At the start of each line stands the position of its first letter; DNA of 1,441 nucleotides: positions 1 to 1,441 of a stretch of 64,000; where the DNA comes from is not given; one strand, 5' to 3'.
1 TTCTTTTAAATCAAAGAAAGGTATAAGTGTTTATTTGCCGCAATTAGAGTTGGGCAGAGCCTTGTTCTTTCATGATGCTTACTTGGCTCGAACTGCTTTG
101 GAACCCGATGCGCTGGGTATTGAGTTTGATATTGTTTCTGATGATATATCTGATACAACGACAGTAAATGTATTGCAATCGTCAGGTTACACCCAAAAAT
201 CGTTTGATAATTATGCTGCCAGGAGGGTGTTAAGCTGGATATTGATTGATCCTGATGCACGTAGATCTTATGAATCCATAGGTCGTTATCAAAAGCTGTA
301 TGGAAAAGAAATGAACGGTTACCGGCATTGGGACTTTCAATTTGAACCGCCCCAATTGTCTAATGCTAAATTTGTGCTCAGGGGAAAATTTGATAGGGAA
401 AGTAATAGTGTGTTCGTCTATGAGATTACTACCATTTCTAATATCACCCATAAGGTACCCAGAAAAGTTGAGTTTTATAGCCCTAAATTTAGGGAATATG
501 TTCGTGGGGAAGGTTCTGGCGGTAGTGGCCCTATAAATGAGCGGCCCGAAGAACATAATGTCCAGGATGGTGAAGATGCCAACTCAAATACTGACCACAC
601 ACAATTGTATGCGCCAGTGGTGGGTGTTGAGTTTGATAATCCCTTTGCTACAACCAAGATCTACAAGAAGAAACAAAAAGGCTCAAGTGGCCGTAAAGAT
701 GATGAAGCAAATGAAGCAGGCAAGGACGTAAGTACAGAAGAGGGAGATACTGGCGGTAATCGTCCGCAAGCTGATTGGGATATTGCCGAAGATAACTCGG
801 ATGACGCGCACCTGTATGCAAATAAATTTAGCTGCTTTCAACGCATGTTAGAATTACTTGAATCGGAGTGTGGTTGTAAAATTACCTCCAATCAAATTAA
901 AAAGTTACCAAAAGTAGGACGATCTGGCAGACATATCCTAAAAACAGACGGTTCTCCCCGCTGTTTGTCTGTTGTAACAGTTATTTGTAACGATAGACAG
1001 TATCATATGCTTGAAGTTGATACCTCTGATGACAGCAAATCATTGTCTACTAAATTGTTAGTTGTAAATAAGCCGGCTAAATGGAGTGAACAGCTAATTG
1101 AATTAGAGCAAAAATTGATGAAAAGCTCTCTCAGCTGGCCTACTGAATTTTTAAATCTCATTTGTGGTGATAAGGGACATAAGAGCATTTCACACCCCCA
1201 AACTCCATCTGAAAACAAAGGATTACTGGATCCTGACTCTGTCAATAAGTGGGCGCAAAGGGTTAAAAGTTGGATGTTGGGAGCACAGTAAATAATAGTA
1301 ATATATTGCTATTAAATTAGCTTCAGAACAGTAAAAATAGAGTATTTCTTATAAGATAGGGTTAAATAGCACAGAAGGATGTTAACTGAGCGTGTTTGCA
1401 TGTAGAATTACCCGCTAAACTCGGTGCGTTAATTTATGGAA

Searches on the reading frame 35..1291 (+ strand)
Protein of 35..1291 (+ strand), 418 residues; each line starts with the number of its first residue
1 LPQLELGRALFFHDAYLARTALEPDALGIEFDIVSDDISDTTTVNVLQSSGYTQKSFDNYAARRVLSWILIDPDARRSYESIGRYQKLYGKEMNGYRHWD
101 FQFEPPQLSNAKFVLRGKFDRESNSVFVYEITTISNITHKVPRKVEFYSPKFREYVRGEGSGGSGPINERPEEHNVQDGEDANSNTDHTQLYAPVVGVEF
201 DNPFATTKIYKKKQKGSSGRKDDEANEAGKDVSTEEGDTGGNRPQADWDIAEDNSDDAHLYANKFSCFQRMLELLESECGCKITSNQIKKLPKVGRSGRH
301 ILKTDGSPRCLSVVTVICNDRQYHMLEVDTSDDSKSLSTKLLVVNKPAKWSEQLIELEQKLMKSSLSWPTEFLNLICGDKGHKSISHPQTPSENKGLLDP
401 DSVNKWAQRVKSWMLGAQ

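Call 8: search_protein_families(library=pfam, proteins=[window:35-1291:+], max_evalue=0.001)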
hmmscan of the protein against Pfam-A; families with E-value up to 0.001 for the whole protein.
window:35-1291:+ (418 aa): 1 family
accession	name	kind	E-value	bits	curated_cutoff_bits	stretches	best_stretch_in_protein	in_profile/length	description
PF18623.6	TnsE_C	-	2.5e-43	147.8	26.7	1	263-410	1-145/145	TnsE C-terminal domain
